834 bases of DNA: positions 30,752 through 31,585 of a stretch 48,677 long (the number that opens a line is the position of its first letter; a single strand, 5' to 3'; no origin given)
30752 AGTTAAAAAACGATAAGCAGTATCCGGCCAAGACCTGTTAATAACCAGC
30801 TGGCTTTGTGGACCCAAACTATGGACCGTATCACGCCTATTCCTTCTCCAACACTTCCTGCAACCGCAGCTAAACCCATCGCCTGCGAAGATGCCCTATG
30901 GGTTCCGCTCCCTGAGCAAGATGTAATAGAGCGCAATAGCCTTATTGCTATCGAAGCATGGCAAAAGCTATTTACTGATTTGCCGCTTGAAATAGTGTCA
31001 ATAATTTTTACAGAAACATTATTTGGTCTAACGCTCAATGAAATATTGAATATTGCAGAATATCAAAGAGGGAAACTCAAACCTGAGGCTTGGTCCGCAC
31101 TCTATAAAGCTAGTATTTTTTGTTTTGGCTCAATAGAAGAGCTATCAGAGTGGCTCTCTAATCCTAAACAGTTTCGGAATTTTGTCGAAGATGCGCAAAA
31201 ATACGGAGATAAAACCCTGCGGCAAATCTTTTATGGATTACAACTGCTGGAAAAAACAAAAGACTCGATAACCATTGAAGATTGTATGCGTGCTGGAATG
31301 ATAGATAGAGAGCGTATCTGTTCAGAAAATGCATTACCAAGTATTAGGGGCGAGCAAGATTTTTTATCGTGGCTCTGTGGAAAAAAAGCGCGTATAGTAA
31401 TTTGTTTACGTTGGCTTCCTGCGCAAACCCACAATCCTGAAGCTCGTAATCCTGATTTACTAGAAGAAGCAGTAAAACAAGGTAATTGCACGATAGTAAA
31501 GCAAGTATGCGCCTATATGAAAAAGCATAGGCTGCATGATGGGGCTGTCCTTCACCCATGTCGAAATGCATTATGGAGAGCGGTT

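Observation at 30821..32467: F-box + ankyrin protein with a C-terminal hydrophobic anchor: an AnkB-like architecture using a TM tail instead of a CaaX box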

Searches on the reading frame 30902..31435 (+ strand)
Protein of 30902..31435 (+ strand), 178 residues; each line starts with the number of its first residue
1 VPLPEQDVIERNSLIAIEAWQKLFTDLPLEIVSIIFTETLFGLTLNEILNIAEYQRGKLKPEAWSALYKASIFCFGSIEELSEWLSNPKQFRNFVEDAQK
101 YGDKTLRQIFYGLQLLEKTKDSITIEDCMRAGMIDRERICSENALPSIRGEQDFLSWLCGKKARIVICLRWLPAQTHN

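Call 58: search_protein_representatives(alignment_id=A4)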
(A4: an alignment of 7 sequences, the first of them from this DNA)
Query: 7 sequences, 178 profile positions. Proteins with E-value up to 0.001 (for the whole library): 10; up to 1e-10: 10; up to 1e-30: 6. The best 10 are listed.
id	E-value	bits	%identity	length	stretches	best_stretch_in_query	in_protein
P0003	1.9e-95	334.0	-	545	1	1-178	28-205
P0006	3.8e-91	320.0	-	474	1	1-176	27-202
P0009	8.3e-58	211.4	-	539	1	1-176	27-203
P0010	1.1e-45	172.0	-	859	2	26-176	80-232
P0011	6.3e-45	169.4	-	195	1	1-170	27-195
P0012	4.1e-34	134.2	-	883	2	27-175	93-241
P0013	3.5e-25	105.1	-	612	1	24-176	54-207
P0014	4.2e-23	98.3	-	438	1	22-176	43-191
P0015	7.8e-22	94.2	-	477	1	26-176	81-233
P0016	7.7e-14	68.2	-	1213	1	23-176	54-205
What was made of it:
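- Only 10 representative clusters were found among 1.84 billion (call 58).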

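Call 62: search_protein_families(library=pfam, proteins=[P0010, P0012, P0013, P0014, P0015, P0016, P0009, P0011], max_evalue=0.1)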
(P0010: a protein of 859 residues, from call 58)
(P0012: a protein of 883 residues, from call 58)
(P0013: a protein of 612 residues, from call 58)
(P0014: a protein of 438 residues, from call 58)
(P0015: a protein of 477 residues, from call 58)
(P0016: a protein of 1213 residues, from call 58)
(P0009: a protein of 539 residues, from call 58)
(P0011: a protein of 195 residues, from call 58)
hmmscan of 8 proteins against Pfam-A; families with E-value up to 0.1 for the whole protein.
P0010 (859 aa): 8 families
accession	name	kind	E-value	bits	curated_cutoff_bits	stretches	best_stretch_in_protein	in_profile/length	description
PF12796.13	Ank_2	-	3e-34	117.9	27.3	4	327-427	8-89/90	Ankyrin repeats (3 copies)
PF00023.36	Ank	-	3.8e-26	90.1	21.1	2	397-427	1-31/33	Ankyrin repeat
PF13637.12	Ank_4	-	1.4e-23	82.8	22.7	4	270-316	1-48/50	Ankyrin repeats (many copies)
PF13606.12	Ank_3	-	6.1e-23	78.5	22.3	2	397-425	1-29/30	Ankyrin repeat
PF13857.12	Ank_5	-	1.3e-22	80.1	27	3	394-437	12-56/56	Ankyrin repeats (many copies)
PF24521.3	Ank_KRIT1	-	0.0001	22.5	80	1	366-439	58-127/149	KRIT1 ankyrin-repeats domain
PF23745.1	ANK_LRRK2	-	0.00086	19.6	27.5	0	625-660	25-60/130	LRRK2 ANK repeat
PF09069.17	EF-hand_3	-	0.03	15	21.7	0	542-568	65-87/89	EF-hand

P0012 (883 aa): 6 families
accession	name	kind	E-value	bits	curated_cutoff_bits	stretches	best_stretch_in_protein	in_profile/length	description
PF12796.13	Ank_2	-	4e-24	85.4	27.3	3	396-484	11-88/90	Ankyrin repeats (3 copies)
PF13637.12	Ank_4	-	1.6e-18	66.8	22.7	1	792-846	1-50/50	Ankyrin repeats (many copies)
PF13857.12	Ank_5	-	1.3e-13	51.4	27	2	451-495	11-56/56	Ankyrin repeats (many copies)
PF13606.12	Ank_3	-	2.2e-12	46.3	22.3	0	826-853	2-29/30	Ankyrin repeat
PF00023.36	Ank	-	1.1e-10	41.6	21.1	1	457-484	3-30/33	Ankyrin repeat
PF24521.3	Ank_KRIT1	-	1.4e-05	25.3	80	1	439-500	70-130/149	KRIT1 ankyrin-repeats domain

P0013 (612 aa): 7 families
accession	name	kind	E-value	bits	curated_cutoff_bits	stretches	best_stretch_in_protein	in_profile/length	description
PF12796.13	Ank_2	-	4.6e-20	72.4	27.3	2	404-494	12-89/90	Ankyrin repeats (3 copies)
PF13857.12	Ank_5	-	3.9e-16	59.4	27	2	455-505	6-56/56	Ankyrin repeats (many copies)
PF13637.12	Ank_4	-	6.4e-16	58.5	22.7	3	445-485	11-50/50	Ankyrin repeats (many copies)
PF13606.12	Ank_3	-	2e-15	55.5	22.3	2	464-492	1-29/30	Ankyrin repeat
PF00023.36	Ank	-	1.1e-12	47.8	21.1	1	464-496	1-33/33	Ankyrin repeat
PF24521.3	Ank_KRIT1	-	0.014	15.6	80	0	451-488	71-108/149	KRIT1 ankyrin-repeats domain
PF03060.21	NMO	-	0.081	12.7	28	0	265-358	65-157/331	Nitronate monooxygenase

P0014 (438 aa): 6 families
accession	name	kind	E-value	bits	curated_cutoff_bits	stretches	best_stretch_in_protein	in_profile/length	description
PF12796.13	Ank_2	-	1.5e-11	45.1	27.3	1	198-287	2-87/90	Ankyrin repeats (3 copies)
PF00023.36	Ank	-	1.7e-09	37.9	21.1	1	264-288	6-30/33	Ankyrin repeat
PF13637.12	Ank_4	-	6.3e-08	33.2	22.7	2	238-280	7-50/50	Ankyrin repeats (many copies)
PF13606.12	Ank_3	-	6.8e-07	29.5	22.3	1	264-287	6-29/30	Ankyrin repeat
PF13857.12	Ank_5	-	1.7e-05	25.6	27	1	256-281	8-37/56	Ankyrin repeats (many copies)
PF24521.3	Ank_KRIT1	-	0.00048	20.3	80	1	228-283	18-69/149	KRIT1 ankyrin-repeats domain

P0015 (477 aa): 5 families
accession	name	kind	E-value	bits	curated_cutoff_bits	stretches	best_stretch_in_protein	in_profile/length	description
PF12796.13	Ank_2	-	3.6e-14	53.5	27.3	2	240-325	2-88/90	Ankyrin repeats (3 copies)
PF13637.12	Ank_4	-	6.2e-10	39.5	22.7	1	301-354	1-48/50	Ankyrin repeats (many copies)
PF13606.12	Ank_3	-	2.6e-08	33.8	22.3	0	435-450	1-16/30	Ankyrin repeat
PF00023.36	Ank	-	3.5e-07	30.6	21.1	0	435-450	1-16/33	Ankyrin repeat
PF13857.12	Ank_5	-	0.00048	20.9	27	0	433-449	13-29/56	Ankyrin repeats (many copies)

P0016 (1213 aa): 13 families
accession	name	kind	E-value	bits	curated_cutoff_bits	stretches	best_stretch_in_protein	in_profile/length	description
PF12796.13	Ank_2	-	1.2e-46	157.7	27.3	5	386-480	11-90/90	Ankyrin repeats (3 copies)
PF13606.12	Ank_3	-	4.3e-31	103.4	22.3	3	449-477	1-29/30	Ankyrin repeat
PF13637.12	Ank_4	-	8.8e-31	105.7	22.7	4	416-470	1-50/50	Ankyrin repeats (many copies)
PF00023.36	Ank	-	6.3e-30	102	21.1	3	449-481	1-33/33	Ankyrin repeat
PF13857.12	Ank_5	-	9.4e-30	102.8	27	2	442-490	8-56/56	Ankyrin repeats (many copies)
PF24521.3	Ank_KRIT1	-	1.1e-07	32.1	80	2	809-873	64-127/149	KRIT1 ankyrin-repeats domain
PF16040.10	APD1-4_N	-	3e-07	30.5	27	0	619-673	2-54/71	E3 ubiquitin-protein ligase APD1-4, N-terminal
PF23745.1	ANK_LRRK2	-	3.7e-05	24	27.5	0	440-531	21-114/130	LRRK2 ANK repeat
PF24827.1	AstE_AspA_cat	-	0.00017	21.7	25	0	749-859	64-176/192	Succinylglutamate desuccinylase/Aspartoacylase catalytic domain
PF24348.1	DUF7508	-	0.0023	18.5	26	0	484-529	22-61/79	Domain of unknown function (DUF7508)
PF24575.1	TPR_Slam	-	0.0027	18.6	35.2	0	503-532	8-37/104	Surface lipoprotein assembly modifier, N-terminal TPR repeats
PF24881.1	DUF7739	-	0.01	16.8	27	0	510-550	18-58/98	Domain of unknown function (DUF7739)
PF09361.15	Phasin_2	-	0.094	13.4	24.9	0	487-521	44-78/100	Phasin protein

P0009 (539 aa): 6 families
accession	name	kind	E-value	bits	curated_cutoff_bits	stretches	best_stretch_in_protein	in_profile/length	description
PF12796.13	Ank_2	-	9.4e-16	58.6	27.3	2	236-298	26-88/90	Ankyrin repeats (3 copies)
PF13637.12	Ank_4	-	1.4e-11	44.7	22.7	2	274-307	1-34/50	Ankyrin repeats (many copies)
PF00023.36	Ank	-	2.7e-11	43.5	21.1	2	403-429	3-29/33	Ankyrin repeat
PF13857.12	Ank_5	-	8.2e-11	42.5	27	2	261-308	7-54/56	Ankyrin repeats (many copies)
PF13606.12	Ank_3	-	4.8e-09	36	22.3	1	402-428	2-28/30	Ankyrin repeat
PF12937.12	F-box-like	-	0.0064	16.7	24.3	1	52-66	2-16/47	F-box-like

P0011 (195 aa): 1 family
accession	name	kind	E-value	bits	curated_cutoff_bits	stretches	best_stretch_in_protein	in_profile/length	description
PF20222.3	DUF6581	-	0.049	13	27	1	23-69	353-388/401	Family of unknown function (DUF6581)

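Call 69: find_homologous_proteins(query=A8, max_evalue=0.01)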
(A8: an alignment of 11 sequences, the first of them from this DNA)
Query A8 (11 sequences) (165 aa, profile of the alignment): 1 proteins with E <= 0.01 among 929 candidates.
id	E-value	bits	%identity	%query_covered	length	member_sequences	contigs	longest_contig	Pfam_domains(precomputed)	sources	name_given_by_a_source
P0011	2.4e-42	162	42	96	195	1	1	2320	-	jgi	jgi:hypothetical protein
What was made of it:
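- Tried and rejected: Third homologue search with the N-domain alignment: returned only one fragment (call 69).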

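Call 71: list_cluster_members(proteins=[P0010, P0012, P0013, P0014, P0015, P0016, P0005, P0011])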
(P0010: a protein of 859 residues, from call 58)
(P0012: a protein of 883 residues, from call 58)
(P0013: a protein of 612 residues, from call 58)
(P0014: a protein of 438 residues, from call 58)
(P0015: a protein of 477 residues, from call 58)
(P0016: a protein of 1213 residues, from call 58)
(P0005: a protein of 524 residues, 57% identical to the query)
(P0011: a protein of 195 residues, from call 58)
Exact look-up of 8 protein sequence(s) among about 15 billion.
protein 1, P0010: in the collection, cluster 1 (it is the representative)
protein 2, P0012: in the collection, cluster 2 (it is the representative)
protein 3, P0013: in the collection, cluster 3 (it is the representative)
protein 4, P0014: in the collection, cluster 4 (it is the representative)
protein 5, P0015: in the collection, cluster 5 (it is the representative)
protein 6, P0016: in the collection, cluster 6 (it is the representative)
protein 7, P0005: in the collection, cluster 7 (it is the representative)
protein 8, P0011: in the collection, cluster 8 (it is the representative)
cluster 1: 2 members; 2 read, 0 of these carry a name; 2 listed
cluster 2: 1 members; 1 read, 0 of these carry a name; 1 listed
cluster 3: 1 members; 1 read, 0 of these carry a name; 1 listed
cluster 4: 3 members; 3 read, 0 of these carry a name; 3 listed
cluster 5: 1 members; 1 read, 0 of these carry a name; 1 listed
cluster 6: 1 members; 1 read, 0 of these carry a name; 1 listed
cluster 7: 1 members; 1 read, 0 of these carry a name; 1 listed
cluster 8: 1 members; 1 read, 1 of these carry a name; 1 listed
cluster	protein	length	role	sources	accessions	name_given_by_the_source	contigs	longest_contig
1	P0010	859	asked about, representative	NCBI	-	-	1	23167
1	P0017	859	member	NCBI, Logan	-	-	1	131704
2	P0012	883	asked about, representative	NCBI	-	-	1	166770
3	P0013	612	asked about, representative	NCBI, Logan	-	-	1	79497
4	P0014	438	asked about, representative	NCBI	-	-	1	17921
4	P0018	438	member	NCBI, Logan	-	-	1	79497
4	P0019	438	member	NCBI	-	-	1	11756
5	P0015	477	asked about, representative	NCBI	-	-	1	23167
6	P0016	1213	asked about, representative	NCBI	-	-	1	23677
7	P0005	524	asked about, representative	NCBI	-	-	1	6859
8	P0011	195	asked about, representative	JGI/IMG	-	hypothetical protein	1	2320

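Call 72: find_encoding_contigs(protein=P0013, flank=10000, max_places=3)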
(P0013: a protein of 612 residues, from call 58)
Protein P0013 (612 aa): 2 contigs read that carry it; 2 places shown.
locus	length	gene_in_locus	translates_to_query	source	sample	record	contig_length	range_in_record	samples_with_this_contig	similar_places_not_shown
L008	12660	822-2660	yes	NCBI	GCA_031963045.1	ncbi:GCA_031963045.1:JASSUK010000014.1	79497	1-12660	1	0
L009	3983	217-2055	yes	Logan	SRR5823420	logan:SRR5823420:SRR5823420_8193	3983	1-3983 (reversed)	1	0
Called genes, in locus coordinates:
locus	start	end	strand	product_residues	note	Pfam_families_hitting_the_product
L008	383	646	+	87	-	PF19456:MobI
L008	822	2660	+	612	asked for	PF13637:Ank_4 (faint), PF12796:Ank_2, PF13857:Ank_5, PF00023:Ank (weak), PF13606:Ank_3 (weak)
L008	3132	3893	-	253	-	-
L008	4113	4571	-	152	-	-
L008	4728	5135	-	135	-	-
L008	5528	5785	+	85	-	-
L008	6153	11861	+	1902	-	PF23948:ARM_5, PF05729:NACHT, PF23381:Beta-prop_IFT122_1st, PF23414:Beta-prop_EML_2, PF24105:Beta-prop_CAF1B_HIR1, PF24782:WD40_MABP1-WDR62_2nd, PF24796:WDR55, PF24807:WD40_CDC20-Fz, +165 more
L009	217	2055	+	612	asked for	PF13637:Ank_4 (faint), PF12796:Ank_2, PF13857:Ank_5, PF00023:Ank (weak), PF13606:Ank_3 (weak)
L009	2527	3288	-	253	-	-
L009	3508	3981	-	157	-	?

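Call 73: find_encoding_contigs(protein=P0012, flank=10000, max_places=3)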
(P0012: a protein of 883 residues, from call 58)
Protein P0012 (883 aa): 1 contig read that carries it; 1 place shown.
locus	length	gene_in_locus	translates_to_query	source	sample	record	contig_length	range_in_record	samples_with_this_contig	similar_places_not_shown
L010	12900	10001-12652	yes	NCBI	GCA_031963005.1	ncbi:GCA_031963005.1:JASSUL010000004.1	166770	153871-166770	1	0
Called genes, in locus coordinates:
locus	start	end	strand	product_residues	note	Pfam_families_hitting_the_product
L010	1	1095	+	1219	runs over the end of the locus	PF02985:HEAT (faint), PF13513:HEAT_EZ (faint), PF13646:HEAT_2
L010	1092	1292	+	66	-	-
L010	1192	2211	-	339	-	PF00355:Rieske, PF19112:VanA_C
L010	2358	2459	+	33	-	-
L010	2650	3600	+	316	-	PF02401:LYTB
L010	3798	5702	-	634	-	PF13292:DXP_synthase_N, PF00676:E1_dh, PF02779:Transket_pyr, PF02780:Transketolase_C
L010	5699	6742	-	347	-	PF00348:polyprenyl_synt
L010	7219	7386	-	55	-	-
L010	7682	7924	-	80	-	-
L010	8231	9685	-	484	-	-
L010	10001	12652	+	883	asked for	PF24521:Ank_KRIT1 (faint), PF00023:Ank (faint), PF13606:Ank_3 (faint), PF13637:Ank_4 (faint), PF13857:Ank_5 (faint), PF12796:Ank_2 (weak)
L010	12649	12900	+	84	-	?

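Call 77: predict_structure(alignment_id=A8)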
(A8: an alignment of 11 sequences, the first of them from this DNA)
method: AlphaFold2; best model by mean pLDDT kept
length: 165 residues; sequences in the alignment: 11
mean_pLDDT: 83.0   pTM: 0.79
mean pLDDT of the five models: 83.0, 82.3, 79.2, 78.6, 76.2
residues with pLDDT >= 90: 44; 70-90: 100; 50-70: 20; < 50: 1
segments of 3 or more residues with pLDDT < 50: none
pLDDT, mean of each block of 10 residues (from residue 1): 66 84 85 85 82 89 82 87 95 93 82 89 66 67 87 92 79
secondary structure, 60 per line:
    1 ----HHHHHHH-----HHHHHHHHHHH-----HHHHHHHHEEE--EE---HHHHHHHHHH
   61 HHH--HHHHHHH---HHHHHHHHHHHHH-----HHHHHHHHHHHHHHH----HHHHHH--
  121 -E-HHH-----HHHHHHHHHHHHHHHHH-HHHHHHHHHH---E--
elements in order: H5-11 H17-27 H33-40 E41-43 H51-63 H66-72 H76-88 H94-108 H113-118 H132-148 H150-159
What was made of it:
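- On F-box (Pfam PF00646 / PF12937): AF2 places helices at aa 56-66, 72-79 and 90-102, with a hairpin insertion between the last two (call 77).
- Tried and rejected: This was rescued by modelling the N-domain alone with 11 diverse sequences (call 77).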

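Call 79: fold_search(model_id=the predicted structure, library=pdb)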
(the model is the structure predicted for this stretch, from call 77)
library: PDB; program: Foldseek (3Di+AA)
matches with E <= 10: 87; with E <= 0.001: 0
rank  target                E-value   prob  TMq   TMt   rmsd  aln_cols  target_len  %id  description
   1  7ldg_A                1.6e+00  0.10  0.25  0.21  12.1       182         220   10  Crystal structure of the MEILB2-BRCA2 complex (released 2021-08-11)
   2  9a1m_M                1.8e+00  0.06  0.18  0.07  16.1       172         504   19  Integrative model of the nuclear pore complex from Schizosaccharomyces pombe (released 2021-11-12)
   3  1zk8_B                1.9e+00  0.06  0.16  0.14  15.1       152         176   16  Crystal structure of transcriptional regulator from Bacillus cereus ATCC 14579 (released 2005-06-14)
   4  1zk8_A                2.0e+00  0.04  0.15  0.14  15.7       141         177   16  Crystal structure of transcriptional regulator from Bacillus cereus ATCC 14579 (released 2005-06-14)
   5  4ct7_B                2.4e+00  0.05  0.16  0.11  15.3       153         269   14  CNOT9-CNOT1 complex with bound tryptophan (released 2014-05-07)
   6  1i5n_D                2.6e+00  0.08  0.24  0.28  12.1       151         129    9  Crystal structure of the P1 domain of CheA from Salmonella typhimurium (released 2001-07-11)
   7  9jnj_A                2.6e+00  0.05  0.18  0.13  14.6       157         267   12  Crystal structure of Human Cnot9 (released 2025-09-24)
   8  5lsw_A                2.9e+00  0.06  0.19  0.14  14.5       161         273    8  A CAF40-binding motif facilitates recruitment of the CCR4-NOT complex to mRNAs targeted by Drosophila Roquin (released 2017-02-15)
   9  5csd_A                3.2e+00  0.05  0.22  0.23  17.5       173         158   14  Ligand binding domain 2 of Penicillium marneffei MP1 protein in complex with arachidonic acids (released 2016-07-27)
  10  7zw4_A                3.2e+00  0.03  0.13  0.08  18.5       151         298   15  Crystal structure of Talin R7R8 domains with Caskin-2 LD-peptide (released 2023-05-31)
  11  4i9z                  3.4e+00  0.08  0.27  0.19  10.1       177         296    7  Crystal structure of the PDE5A1 catalytic domain in complex with novel inhibitors (released 2014-01-01)
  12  3pja_E                3.4e+00  0.04  0.18  0.15  17.9       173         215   17  Crystal structure of human C3PO complex (released 2011-05-11)
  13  2lp4_MODEL_1_A        3.4e+00  0.04  0.19  0.14  15.0       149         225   12  Solution structure of P1-CheY/P2 complex in bacterial chemotaxis (released 2012-10-24)
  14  4g12_A                3.8e+00  0.03  0.15  0.14  15.8       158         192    9  Crystal structure of putative TetR family transcriptional regulator, Fad35R, from Mycobacterium tuberculosis (released 2013-07-10)
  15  2fsg_A                4.2e+00  0.03  0.16  0.06  16.7       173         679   13  Complex SecA:ATP from Escherichia coli (released 2007-01-16)
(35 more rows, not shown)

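Call 82: fold_search(model_id=the predicted structure, library=viral)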
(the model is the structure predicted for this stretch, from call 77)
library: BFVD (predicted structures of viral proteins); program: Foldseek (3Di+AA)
matches with E <= 10: 84; with E <= 0.001: 0
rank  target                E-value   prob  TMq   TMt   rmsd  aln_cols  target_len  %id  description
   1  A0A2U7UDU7            1.6e+00  0.09  0.20  0.12  11.2       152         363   12  F-box incomplete domain containing protein [Pandoravirus neocaledonia]
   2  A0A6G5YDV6            1.8e+00  0.10  0.23  0.30  10.5       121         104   16  (no name in the UniProt tables at hand)
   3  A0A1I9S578            2.0e+00  0.04  0.16  0.16  22.3       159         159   14  (no name in the UniProt tables at hand)
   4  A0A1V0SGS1            2.2e+00  0.06  0.17  0.20  15.6       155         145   13  Uncharacterized protein [Hokovirus HKV1]
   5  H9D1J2                2.4e+00  0.02  0.10  0.11  20.1       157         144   13  Uncharacterized protein [Salinivibrio phage CW02]
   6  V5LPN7                2.6e+00  0.07  0.24  0.24  12.1       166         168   10  (no name in the UniProt tables at hand)
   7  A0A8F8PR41            2.7e+00  0.07  0.17  0.25  12.9       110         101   10  Uncharacterized protein [Clandestinovirus]
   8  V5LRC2                2.7e+00  0.03  0.15  0.10  14.3       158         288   13  (no name in the UniProt tables at hand)
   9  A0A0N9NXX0            3.0e+00  0.04  0.17  0.15  15.4       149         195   11  Uncharacterized protein [Acidianus bottle-shaped virus 2 strain ABV2]
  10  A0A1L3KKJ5            3.5e+00  0.03  0.16  0.10  19.1       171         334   13  (no name in the UniProt tables at hand)
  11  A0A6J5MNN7            3.7e+00  0.04  0.18  0.18  11.8       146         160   10  Uncharacterized protein [uncultured Caudovirales phage]
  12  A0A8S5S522            3.7e+00  0.03  0.17  0.18  19.5       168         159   14  Uncharacterized protein [Siphoviridae sp. ctmP938]
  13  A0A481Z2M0            4.0e+00  0.07  0.29  0.22  13.1       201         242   13  F-box domain-containing protein [Pithovirus LCPAC101]
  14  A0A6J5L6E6            4.0e+00  0.06  0.20  0.24  14.6       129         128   15  Uncharacterized protein [uncultured Caudovirales phage]
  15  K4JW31                4.0e+00  0.02  0.14  0.10  18.6       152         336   11  Uncharacterized protein [Caulobacter phage CcrColossus]
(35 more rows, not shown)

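Call 98: find_encoding_contigs(protein=P0016, flank=10000, max_places=2)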
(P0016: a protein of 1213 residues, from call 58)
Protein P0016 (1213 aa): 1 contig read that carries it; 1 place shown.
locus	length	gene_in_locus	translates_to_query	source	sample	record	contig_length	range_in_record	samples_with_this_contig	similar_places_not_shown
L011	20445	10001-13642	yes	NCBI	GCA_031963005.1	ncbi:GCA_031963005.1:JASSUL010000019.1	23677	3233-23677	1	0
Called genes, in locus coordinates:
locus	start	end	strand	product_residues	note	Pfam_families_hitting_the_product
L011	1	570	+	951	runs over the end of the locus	-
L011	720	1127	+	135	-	PF09676:TraV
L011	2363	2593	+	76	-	-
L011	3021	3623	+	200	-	-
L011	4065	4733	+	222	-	-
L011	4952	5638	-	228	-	-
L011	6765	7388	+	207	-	-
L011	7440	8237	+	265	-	PF23414:Beta-prop_EML_2, PF24782:WD40_MABP1-WDR62_2nd, PF24807:WD40_CDC20-Fz, PF24814:WD40_Prp19, PF25168:Beta-prop_WDR36-Utp21_2nd, PF25171:Beta-prop_WDR36-Utp21_1st, PF25173:Beta-prop_WDR3_1st, PF23381:Beta-prop_IFT122_1st, +45 more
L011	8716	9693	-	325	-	PF24161:CCDC39 (faint)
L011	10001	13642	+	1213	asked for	PF13606:Ank_3 (faint), PF12796:Ank_2, PF00023:Ank, PF13857:Ank_5 (weak), PF12796:Ank_2, PF00023:Ank, PF13857:Ank_5 (weak), PF12796:Ank_2, +3 more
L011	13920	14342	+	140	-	-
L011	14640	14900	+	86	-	-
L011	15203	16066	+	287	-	-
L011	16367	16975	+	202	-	-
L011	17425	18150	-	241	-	PF13516:LRR_6 (faint)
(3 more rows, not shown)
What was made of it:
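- It also occurs outside prophages (calls 72, 73, 98).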
